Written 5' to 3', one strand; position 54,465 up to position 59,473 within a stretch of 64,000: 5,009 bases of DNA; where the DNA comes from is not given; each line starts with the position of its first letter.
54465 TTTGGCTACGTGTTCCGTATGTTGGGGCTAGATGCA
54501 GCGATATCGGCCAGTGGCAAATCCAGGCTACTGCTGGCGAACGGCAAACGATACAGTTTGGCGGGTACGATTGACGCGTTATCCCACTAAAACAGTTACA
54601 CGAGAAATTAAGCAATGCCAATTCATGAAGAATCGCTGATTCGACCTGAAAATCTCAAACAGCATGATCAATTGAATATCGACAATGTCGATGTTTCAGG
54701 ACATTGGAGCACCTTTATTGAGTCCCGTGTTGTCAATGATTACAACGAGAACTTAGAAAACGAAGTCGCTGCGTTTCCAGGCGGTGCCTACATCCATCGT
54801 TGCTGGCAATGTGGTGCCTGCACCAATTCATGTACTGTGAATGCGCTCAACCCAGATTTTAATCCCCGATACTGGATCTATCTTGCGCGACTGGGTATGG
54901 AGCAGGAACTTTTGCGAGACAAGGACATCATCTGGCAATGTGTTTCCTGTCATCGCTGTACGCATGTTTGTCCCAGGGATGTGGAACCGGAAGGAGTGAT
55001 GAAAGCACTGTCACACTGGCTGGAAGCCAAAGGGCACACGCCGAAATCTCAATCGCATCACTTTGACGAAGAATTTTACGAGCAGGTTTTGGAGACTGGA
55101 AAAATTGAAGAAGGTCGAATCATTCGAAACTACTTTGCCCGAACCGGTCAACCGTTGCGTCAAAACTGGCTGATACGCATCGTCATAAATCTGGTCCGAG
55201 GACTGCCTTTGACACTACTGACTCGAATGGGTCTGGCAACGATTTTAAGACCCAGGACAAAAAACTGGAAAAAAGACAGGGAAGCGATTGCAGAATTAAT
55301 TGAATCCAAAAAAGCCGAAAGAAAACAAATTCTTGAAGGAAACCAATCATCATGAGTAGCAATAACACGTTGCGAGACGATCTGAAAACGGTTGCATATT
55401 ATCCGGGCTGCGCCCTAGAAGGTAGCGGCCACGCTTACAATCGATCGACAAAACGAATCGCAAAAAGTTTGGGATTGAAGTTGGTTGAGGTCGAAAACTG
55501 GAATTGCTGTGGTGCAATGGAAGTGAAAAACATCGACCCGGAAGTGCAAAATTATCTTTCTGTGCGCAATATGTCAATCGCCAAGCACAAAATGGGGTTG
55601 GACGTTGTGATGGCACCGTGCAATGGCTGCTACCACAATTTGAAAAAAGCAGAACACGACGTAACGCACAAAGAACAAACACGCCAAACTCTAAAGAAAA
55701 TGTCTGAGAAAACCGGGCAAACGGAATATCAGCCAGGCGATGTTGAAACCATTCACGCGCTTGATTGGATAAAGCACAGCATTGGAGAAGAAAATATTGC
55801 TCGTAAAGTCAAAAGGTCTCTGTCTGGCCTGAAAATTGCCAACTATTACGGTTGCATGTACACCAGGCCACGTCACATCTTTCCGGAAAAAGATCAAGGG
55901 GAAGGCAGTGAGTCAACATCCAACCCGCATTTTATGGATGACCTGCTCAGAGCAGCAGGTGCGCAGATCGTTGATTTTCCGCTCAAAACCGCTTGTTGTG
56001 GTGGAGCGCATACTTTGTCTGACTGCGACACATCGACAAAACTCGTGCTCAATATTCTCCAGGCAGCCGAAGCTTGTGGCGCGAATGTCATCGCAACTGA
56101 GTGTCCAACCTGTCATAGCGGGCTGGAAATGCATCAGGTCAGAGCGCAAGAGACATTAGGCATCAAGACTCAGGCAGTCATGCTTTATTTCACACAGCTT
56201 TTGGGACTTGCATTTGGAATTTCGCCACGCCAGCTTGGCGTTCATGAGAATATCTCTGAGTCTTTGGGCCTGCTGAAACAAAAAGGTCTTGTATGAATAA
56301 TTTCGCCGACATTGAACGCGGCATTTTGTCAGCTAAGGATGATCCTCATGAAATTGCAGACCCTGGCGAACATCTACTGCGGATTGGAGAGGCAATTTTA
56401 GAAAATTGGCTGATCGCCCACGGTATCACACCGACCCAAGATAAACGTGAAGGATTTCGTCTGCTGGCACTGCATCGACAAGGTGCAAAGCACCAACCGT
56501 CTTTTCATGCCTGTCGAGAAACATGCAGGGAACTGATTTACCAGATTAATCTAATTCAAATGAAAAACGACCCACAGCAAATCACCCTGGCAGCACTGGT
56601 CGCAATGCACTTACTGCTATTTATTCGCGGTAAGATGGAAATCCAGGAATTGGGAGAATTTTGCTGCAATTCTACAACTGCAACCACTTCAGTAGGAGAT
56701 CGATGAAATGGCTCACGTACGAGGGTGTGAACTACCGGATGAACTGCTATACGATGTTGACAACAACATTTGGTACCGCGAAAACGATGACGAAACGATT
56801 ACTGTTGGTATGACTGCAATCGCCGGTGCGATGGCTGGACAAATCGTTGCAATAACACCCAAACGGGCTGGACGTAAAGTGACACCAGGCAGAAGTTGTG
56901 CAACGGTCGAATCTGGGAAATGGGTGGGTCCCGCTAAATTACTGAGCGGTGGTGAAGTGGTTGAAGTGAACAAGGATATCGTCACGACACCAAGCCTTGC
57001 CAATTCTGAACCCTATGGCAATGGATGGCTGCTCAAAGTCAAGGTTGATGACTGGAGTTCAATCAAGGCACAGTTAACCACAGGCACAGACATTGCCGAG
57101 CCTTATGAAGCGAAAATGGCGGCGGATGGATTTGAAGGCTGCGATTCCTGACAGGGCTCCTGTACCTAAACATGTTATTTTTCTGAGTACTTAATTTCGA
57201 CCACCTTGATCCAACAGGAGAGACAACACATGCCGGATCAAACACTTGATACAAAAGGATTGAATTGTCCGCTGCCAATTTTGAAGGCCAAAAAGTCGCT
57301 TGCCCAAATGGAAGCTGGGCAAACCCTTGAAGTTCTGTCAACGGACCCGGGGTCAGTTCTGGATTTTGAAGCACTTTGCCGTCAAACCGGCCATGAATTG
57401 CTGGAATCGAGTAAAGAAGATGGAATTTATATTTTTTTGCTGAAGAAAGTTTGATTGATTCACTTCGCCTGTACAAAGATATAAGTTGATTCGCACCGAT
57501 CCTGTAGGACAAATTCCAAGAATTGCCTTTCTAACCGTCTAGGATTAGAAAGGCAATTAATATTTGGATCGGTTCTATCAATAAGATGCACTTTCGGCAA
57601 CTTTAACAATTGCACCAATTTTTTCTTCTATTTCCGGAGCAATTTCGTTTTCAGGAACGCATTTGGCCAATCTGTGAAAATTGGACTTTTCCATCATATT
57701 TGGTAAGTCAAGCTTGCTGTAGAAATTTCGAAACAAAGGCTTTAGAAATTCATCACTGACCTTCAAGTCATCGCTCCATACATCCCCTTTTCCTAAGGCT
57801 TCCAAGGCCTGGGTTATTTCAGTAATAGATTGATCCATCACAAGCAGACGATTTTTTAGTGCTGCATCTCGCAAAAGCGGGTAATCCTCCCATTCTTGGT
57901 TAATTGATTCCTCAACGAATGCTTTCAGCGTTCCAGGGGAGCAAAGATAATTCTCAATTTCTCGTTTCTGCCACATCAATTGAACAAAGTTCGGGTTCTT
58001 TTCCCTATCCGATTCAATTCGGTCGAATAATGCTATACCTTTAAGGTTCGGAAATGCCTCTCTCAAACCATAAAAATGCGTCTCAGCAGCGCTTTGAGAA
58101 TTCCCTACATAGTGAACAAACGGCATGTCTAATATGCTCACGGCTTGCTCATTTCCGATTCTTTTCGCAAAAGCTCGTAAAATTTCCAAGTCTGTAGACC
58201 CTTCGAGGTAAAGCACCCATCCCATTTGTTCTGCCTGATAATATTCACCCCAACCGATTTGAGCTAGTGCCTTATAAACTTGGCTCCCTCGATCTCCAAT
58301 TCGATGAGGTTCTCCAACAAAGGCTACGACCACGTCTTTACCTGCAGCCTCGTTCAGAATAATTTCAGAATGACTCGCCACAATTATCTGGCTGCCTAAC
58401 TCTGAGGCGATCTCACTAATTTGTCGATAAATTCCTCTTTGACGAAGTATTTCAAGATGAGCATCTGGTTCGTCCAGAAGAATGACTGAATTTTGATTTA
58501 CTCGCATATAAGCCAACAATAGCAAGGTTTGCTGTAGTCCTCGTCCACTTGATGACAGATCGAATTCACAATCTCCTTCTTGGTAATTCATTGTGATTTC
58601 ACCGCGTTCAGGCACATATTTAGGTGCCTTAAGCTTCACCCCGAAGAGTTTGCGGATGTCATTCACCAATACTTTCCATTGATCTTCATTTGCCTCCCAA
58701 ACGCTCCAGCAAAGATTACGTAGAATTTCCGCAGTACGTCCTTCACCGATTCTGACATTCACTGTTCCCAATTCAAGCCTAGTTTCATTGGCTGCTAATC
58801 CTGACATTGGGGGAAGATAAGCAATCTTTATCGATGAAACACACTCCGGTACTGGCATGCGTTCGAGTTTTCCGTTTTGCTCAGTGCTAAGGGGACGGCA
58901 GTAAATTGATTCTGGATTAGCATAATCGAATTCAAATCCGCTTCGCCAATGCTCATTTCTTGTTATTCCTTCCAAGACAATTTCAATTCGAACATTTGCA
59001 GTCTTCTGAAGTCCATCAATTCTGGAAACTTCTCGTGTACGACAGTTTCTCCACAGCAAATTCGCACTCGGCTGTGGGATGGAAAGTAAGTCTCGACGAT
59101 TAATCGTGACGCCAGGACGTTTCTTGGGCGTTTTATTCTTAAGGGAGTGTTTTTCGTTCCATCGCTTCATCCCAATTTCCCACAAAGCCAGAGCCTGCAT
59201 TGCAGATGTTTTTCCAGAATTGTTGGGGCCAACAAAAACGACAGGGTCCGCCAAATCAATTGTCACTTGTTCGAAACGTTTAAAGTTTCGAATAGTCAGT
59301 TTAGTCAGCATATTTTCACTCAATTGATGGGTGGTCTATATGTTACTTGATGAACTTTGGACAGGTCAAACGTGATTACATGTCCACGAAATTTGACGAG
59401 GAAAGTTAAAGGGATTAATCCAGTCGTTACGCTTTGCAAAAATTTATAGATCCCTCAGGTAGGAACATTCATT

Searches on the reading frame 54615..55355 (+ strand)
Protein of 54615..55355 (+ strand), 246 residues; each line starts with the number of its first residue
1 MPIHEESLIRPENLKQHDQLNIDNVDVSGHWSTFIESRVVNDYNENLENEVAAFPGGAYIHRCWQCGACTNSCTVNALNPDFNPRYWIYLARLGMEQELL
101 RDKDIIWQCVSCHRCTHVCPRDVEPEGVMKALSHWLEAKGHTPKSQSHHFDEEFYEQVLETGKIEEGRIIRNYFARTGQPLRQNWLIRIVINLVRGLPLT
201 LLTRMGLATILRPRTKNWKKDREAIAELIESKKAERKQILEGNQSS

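Call 60: search_protein_families(library=pfam, proteins=[window:54615-55355:+], max_evalue=0.00001)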
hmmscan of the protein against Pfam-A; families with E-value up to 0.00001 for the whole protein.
window:54615-55355:+ (246 aa): 4 families
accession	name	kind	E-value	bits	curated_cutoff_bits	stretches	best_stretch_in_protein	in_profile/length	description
PF13187.11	Fer4_9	-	4.1e-11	43.2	27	1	62-122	1-50/52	4Fe-4S dicluster domain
PF13183.11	Fer4_8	-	4.8e-11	43.5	27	1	60-123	2-68/68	4Fe-4S dicluster domain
PF13534.11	Fer4_17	-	3.1e-09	37.7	22.2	1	62-123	1-60/61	4Fe-4S dicluster domain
PF12838.12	Fer4_7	-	2e-07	31.8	27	1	62-123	1-52/52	4Fe-4S dicluster domain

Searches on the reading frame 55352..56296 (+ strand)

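Call 60: search_protein_families(library=pfam, proteins=[window:55352-56296:+], max_evalue=0.00001)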
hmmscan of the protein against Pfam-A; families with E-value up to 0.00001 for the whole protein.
window:55352-56296:+ (314 aa): 1 family
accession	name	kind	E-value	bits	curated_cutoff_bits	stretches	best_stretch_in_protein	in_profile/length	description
PF02754.22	CCG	-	1.3e-22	80.1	20.6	2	14-98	1-85/85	Cysteine-rich domain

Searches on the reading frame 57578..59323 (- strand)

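Call 60: search_protein_families(library=pfam, proteins=[window:57578-59323:-], max_evalue=0.00001)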
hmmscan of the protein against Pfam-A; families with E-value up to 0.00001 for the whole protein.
window:57578-59323:- (581 aa): 4 families
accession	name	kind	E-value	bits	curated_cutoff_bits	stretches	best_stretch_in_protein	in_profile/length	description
PF13175.12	AAA_15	-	3.5e-20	73.4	32.1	2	5-46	1-44/374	AAA ATPase domain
PF13304.12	AAA_21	-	2.6e-17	64.3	27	1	242-323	221-303/304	AAA domain, putative AbiEii toxin, Type IV TA system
PF02463.25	SMC_N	-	5.4e-11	42.8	40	1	5-326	1-205/220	RecF/RecN/SMC N terminal domain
PF13476.12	AAA_23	-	2.9e-08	35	27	1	8-53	1-47/201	AAA domain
